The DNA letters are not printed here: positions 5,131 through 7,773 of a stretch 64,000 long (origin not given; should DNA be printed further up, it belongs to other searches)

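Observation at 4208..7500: HMG-CoA-reductase-like domain fused to a catalytically degenerate kinase-like domain, coupled to an AI-2E transporter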

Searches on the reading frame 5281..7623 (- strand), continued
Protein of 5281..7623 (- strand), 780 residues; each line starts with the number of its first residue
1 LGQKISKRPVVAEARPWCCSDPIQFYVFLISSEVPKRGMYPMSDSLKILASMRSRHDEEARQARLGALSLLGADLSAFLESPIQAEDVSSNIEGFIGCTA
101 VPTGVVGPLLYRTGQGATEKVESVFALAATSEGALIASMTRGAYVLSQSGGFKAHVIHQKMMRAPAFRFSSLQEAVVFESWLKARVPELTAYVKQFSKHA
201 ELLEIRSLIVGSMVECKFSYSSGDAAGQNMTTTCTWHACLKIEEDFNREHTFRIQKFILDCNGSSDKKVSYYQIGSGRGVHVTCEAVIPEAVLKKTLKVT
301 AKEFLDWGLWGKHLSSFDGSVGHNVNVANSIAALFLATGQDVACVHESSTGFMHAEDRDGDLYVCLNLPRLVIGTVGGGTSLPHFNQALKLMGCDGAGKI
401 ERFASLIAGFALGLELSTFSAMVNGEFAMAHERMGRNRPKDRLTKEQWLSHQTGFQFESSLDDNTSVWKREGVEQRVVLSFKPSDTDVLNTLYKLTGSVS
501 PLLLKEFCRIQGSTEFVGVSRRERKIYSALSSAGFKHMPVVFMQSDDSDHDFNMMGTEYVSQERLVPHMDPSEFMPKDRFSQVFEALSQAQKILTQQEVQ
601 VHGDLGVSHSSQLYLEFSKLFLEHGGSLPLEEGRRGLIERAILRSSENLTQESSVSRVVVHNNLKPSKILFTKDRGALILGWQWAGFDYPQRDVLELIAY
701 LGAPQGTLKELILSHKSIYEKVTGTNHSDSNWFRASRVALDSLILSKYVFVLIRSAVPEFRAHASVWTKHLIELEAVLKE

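Call 34: search_protein_families(library=pfam, proteins=[L003:12279-12794:+, L003:15163-15750:+, L085:14119-14592:+, L016:9849-10589:+, L011:8112-8894:-, L011:9376-9978:-, L011:9975-11339:-, L039:5731-6681:+, L008:13491-14420:+, L018:15255-15983:+], max_evalue=0.01)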
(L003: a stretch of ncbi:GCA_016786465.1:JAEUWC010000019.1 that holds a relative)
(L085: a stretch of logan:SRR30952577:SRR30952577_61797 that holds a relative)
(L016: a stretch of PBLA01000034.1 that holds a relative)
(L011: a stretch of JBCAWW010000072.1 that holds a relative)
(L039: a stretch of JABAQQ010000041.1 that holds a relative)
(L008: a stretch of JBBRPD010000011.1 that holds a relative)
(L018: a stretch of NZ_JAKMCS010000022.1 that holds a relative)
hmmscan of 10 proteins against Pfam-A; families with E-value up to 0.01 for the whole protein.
L003:12279-12794:+ (171 aa): 0 families

L003:15163-15750:+ (195 aa): 0 families

L085:14119-14592:+ (157 aa): 0 families

L016:9849-10589:+ (246 aa): 0 families

L011:8112-8894:- (260 aa): 9 families
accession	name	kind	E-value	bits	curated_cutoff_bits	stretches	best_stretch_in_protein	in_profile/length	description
PF13521.12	AAA_28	-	1.9e-06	28.7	27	1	61-150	39-122/164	AAA domain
PF01712.25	dNK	-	5.2e-06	26.8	27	0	6-124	3-105/203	Deoxynucleoside kinase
PF13191.12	AAA_16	-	1.3e-05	26.1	32.6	1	3-70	26-85/167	AAA ATPase domain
PF00005.33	ABC_tran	-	0.00012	23.1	25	1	4-61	14-67/137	ABC transporter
PF13401.12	AAA_22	-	0.00027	21.7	27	1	3-64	7-64/130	AAA domain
PF02223.23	Thymidylate_kin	-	0.00043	20.4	27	0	6-24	1-19/185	Thymidylate kinase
PF13238.12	AAA_18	-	0.00071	20.5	29.4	0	5-24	2-21/128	AAA domain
PF13671.12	AAA_33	-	0.00088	20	27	0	5-23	3-21/143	AAA domain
PF13555.12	AAA_29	-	0.0013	18.9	27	1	3-18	24-39/61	P-loop containing region of AAA domain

L011:9376-9978:- (200 aa): 5 families
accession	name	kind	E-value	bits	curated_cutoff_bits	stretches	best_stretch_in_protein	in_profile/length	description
PF02223.23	Thymidylate_kin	-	1.8e-05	24.9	27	1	8-189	2-182/185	Thymidylate kinase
PF13555.12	AAA_29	-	2.3e-05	24.5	27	1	5-23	25-43/61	P-loop containing region of AAA domain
PF13521.12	AAA_28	-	0.0018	18.9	27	1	5-25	2-22/164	AAA domain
PF13401.12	AAA_22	-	0.0025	18.6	27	1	2-39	5-33/130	AAA domain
PF20720.3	nSTAND3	-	0.0091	16.2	27.2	0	2-92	17-110/155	Novel STAND NTPase 3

L011:9975-11339:- (454 aa): 1 family
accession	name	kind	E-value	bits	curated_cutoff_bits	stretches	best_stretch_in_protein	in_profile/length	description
PF14907.12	NTP_transf_5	-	1.2e-27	97.6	31.2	1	39-285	6-246/249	Uncharacterised nucleotidyltransferase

L039:5731-6681:+ (316 aa): 1 family
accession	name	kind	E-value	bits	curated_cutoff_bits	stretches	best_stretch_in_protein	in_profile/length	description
PF01040.23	UbiA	-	1.2e-09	38.3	34.2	1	46-284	10-239/250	UbiA prenyltransferase family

L008:13491-14420:+ (309 aa): 1 family
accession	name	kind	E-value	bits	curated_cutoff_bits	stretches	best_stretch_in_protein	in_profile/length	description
PF00487.30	FA_desaturase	-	7.8e-17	62.3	29.7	1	61-253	12-228/253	Fatty acid desaturase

L018:15255-15983:+ (242 aa): 0 families

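Call 37: predict_structure(alignment_id=A1)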
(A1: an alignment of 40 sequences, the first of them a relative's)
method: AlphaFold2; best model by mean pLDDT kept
length: 739 residues; sequences in the alignment: 40
mean_pLDDT: 82.2   pTM: 0.68
mean pLDDT of the five models: 82.2, 82.0, 82.1, 81.2, 79.5
residues with pLDDT >= 90: 246; 70-90: 371; 50-70: 110; < 50: 12
segments of 3 or more residues with pLDDT < 50: 278-280, 394-398
pLDDT, mean of each block of 10 residues (from residue 1): 66 73 84 82 68 71 89 83 89 79 91 80 90 97 94 82 89 88 69 91 96 87 52 61 92 84 82 64 78 86 74 88 87 61 85 82 93 85 60 50 72 83 84 85 80 79 83 82 91 93 78 87 71 82 97 84 57 84 67 87 74 87 91 92 92 94 89 97 94 92 91 79 89 92
secondary structure, 60 per line:
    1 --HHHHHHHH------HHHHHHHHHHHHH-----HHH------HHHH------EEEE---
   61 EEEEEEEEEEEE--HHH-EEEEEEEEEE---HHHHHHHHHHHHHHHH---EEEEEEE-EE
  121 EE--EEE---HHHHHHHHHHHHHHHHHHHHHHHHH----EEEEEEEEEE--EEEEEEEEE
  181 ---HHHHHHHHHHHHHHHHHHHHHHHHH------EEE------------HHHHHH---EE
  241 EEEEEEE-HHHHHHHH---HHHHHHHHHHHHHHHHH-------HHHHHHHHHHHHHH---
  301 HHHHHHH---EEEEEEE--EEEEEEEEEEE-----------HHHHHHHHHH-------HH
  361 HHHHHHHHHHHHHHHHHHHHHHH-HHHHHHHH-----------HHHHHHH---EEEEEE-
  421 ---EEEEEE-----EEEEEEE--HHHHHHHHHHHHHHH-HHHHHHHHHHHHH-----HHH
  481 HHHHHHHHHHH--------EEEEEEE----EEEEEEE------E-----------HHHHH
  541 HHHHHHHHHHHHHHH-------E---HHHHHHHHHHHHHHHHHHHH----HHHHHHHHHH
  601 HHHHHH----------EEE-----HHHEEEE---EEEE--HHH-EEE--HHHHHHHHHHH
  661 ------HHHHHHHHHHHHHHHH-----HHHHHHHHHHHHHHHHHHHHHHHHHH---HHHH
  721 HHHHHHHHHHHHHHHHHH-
elements in order (helices of 4 or more, strands of 3 or more residues): H3-10 H17-29 H44-47 E54-57 E61-72 E79-88 H92-107 E111-117 E119-122 E125-127 H131-155 E160-169 E172-180 H184-208 E215-217 H230-235 E239-247 H249-256 H260-276 H284-297 H301-307 E311-317 E320-330 H342-351 H359-383 H385-392 H404-410 E414-419 E424-429 E435-441 H444-458 H460-472 H478-491 E500-506 E511-517 H536-555 H567-586 H591-606 E617-619 E628-631 E635-638 E645-647 H650-660 H667-682 H688-713 H717-738
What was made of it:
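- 5284..6240 (-): APH/choline-kinase-fold pseudokinase domain (aa ~421-739). AF2 pLDDT is mostly 80-97 (call 37).
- AF2 models the domain confidently (call 37).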

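Call 41: search_solved_structures(query=A2, max_evalue=1, show_alignments=3)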
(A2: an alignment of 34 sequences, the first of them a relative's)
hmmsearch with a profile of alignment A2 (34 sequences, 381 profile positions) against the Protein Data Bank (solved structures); distinct sequences matched with E-value up to 1: 518 (the best 60 are shown).
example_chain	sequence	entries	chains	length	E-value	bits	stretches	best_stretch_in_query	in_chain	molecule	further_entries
8v3v_A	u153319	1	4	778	1.9e-05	27.1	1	218-298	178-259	Acyl-Coenzyme A dehydrogenase family, member 11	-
3ham_A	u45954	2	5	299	2e-05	26.9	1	199-327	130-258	Aminoglycoside phosphotransferase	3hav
3uzr_A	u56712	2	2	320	2.7e-05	26.5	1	199-327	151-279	Aminoglycoside phosphotransferase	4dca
9p9u_A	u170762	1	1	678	0.0002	23.7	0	254-283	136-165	Epidermal growth factor receptor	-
5e8u_A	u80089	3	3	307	0.00098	21.4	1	239-292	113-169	TGF-beta receptor type-1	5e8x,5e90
8v3u_A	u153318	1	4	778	0.0011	21.3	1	218-298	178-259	Acyl-Coenzyme A dehydrogenase family, member 11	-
3g2f_A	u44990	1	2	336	0.0017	20.6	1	236-283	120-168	Bone morphogenetic protein receptor type-2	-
3my0_A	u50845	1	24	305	0.0019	20.5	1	251-286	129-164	Serine/threonine-protein kinase receptor R3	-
6unp_A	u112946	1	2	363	0.0024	20.1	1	236-283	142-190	Bone morphogenetic protein receptor type-2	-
7s3l_A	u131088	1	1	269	0.0033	19.7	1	234-295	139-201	Aminoglycoside phosphotransferase family protein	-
6qyx_A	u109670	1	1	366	0.007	18.6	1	254-296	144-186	Mitogen-activated protein kinase 14,Mitogen-activated protein kinase 1,Mitogen-activated p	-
6xfp_A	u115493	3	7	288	0.015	17.5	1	250-285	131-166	Serine/threonine-protein kinase B-raf | Non-specific serine/threonine protein kinase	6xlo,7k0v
5usq_A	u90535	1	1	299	0.015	17.5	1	240-292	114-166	TGF-beta receptor type-1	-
1rw8_A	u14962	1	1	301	0.015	17.5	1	240-292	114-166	TGF-beta receptor type I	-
5fri_A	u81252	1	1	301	0.015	17.5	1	240-292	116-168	TGF-BETA RECEPTOR TYPE-1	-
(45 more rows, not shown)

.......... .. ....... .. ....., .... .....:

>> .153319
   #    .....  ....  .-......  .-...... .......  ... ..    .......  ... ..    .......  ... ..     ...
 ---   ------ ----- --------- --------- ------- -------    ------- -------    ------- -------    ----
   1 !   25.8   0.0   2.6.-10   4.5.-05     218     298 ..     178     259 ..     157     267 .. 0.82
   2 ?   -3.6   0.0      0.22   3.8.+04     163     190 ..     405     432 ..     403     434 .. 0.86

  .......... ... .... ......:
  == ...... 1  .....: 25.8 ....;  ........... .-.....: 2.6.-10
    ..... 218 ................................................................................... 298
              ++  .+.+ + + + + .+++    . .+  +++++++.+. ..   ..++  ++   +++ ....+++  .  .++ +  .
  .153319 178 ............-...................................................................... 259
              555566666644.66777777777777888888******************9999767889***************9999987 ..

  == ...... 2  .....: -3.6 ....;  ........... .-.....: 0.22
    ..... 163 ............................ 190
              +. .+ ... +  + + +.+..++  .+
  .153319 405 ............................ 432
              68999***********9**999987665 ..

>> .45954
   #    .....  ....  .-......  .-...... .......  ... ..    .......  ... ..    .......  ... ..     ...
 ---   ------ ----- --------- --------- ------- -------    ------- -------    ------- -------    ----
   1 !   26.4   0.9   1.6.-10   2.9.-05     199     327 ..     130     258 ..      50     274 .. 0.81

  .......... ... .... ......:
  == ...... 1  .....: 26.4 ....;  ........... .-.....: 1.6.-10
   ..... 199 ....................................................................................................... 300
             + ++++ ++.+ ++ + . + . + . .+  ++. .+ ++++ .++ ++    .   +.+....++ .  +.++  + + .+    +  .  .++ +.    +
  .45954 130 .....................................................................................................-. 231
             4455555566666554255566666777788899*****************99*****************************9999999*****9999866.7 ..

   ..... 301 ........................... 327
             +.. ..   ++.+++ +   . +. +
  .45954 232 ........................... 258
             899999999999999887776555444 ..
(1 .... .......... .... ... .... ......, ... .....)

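Call 48: find_related_loci(query=P0001, collection=metagenome_contigs, flank=8000)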
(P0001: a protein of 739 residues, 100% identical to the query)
Query P0001 (739 aa) in metagenome_contigs; peptide patterns used: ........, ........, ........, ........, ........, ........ (x = any residue, [..] = any of these).
26 stretches matched a pattern; 1 encode a relative of the query (tblastn E <= 1e-3); 1 distinct loci.
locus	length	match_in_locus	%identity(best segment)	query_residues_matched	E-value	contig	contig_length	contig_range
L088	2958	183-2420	49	1-720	0e+0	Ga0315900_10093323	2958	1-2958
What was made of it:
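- Tried and rejected: The metagenome scan found only one extra locus, L088, at 49% identity, the same level as P0004 (call 48).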

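Call 67: search_solved_structures(query=A3, max_evalue=1, show_alignments=1)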
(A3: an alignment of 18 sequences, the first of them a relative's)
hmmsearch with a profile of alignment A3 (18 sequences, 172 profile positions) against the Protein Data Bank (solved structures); distinct sequences matched with E-value up to 1: 1.
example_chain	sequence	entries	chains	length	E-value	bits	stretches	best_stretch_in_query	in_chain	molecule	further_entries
5guf_A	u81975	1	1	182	0.032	17.2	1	8-140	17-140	CDP-archaeol synthase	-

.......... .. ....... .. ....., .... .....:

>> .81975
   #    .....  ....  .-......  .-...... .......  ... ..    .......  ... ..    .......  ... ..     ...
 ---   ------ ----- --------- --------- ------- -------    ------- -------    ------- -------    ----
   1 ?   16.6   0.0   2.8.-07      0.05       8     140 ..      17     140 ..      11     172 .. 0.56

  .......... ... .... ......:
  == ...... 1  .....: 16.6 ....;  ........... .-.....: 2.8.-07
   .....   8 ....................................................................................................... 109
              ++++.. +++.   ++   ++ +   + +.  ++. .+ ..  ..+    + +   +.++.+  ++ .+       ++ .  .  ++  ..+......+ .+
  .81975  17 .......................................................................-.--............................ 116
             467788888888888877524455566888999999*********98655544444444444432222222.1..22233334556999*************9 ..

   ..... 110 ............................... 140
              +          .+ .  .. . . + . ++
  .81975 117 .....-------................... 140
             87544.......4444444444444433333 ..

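Call 75: search_protein_families(library=pfam, proteins=[P0086, P0020, P0004, P0003, P0002, L085:11600-14014:+], max_evalue=0.01)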
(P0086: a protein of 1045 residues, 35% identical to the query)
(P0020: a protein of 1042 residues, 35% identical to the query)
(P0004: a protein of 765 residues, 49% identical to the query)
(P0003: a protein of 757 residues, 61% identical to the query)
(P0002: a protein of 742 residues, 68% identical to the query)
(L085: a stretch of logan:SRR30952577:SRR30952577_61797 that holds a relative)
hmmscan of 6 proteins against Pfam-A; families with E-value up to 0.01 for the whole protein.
P0086 (1045 aa): 9 families
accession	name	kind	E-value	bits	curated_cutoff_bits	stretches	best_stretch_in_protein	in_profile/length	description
PF00368.23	HMG-CoA_red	-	2.3e-99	333.3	27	1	298-657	15-368/368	Hydroxymethylglutaryl-coenzyme A reductase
PF02223.23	Thymidylate_kin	-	1.8e-08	34.7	27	1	159-230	89-163/185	Thymidylate kinase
PF01636.29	APH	-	9.1e-07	29.3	23.2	1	853-959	113-214/239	Phosphotransferase enzyme family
PF13238.12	AAA_18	-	1e-05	26.5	29.4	0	4-49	1-38/128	AAA domain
PF13521.12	AAA_28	-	0.00089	19.9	27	1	4-119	2-99/164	AAA domain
PF03668.21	RapZ-like_N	-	0.0014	18.8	25.4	0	1-33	1-33/158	RapZ-like N-terminal domain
PF13207.12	AAA_17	-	0.0025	18.5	27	0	7-41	1-28/136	AAA domain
PF13671.12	AAA_33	-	0.0038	18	27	0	4-25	2-23/143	AAA domain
PF01712.25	dNK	-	0.0041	17.4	27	0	183-251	122-186/203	Deoxynucleoside kinase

P0020 (1042 aa): 6 families
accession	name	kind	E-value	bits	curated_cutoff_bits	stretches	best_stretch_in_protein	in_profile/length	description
PF00368.23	HMG-CoA_red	-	2.2e-100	336.7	27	1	294-663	4-368/368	Hydroxymethylglutaryl-coenzyme A reductase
PF01636.29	APH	-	5.1e-08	33.4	23.2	1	913-970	163-218/239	Phosphotransferase enzyme family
PF13238.12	AAA_18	-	6.8e-06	27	29.4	0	187-209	94-112/128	AAA domain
PF02223.23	Thymidylate_kin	-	0.0003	21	27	0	178-248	109-175/185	Thymidylate kinase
PF01712.25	dNK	-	0.0022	18.2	27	0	187-258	122-192/203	Deoxynucleoside kinase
PF02958.26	EcKL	-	0.0051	16.6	22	0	897-983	192-283/294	Ecdysteroid kinase-like family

P0004 (765 aa): 2 families
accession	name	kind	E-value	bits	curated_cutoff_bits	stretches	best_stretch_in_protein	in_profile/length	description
PF00368.23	HMG-CoA_red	-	7.8e-87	292.1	27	1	22-391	4-368/368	Hydroxymethylglutaryl-coenzyme A reductase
PF01636.29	APH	-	8.2e-06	26.2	23.2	1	624-676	155-206/239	Phosphotransferase enzyme family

P0003 (757 aa): 2 families
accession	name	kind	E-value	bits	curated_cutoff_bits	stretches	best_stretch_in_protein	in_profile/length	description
PF00368.23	HMG-CoA_red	-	1.7e-85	287.7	27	1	21-394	6-367/368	Hydroxymethylglutaryl-coenzyme A reductase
PF01636.29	APH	-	3.5e-09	37.2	23.2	1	483-670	24-205/239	Phosphotransferase enzyme family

P0002 (742 aa): 2 families
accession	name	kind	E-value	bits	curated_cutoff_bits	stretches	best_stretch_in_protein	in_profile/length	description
PF00368.23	HMG-CoA_red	-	9e-84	282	27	1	20-395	5-368/368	Hydroxymethylglutaryl-coenzyme A reductase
PF01636.29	APH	-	0.006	16.8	23.2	0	480-666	38-219/239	Phosphotransferase enzyme family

L085:11600-14014:+ (805 aa): 2 families
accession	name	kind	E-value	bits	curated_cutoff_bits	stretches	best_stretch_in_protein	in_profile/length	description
PF01326.24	PPDK_N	-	1.5e-38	133.3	27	2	61-187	84-222/328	Pyruvate phosphate dikinase, AMP/ATP-binding domain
PF00391.29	PEP-utilizers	-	9e-26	89.7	23.1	1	730-800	2-72/72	PEP-utilising enzyme, mobile domain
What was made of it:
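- On Active APH/choline-kinase-type phosphotransferase (PF01636): P0003 scores 37 bits and P0002 scores 17 bits (call 75).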
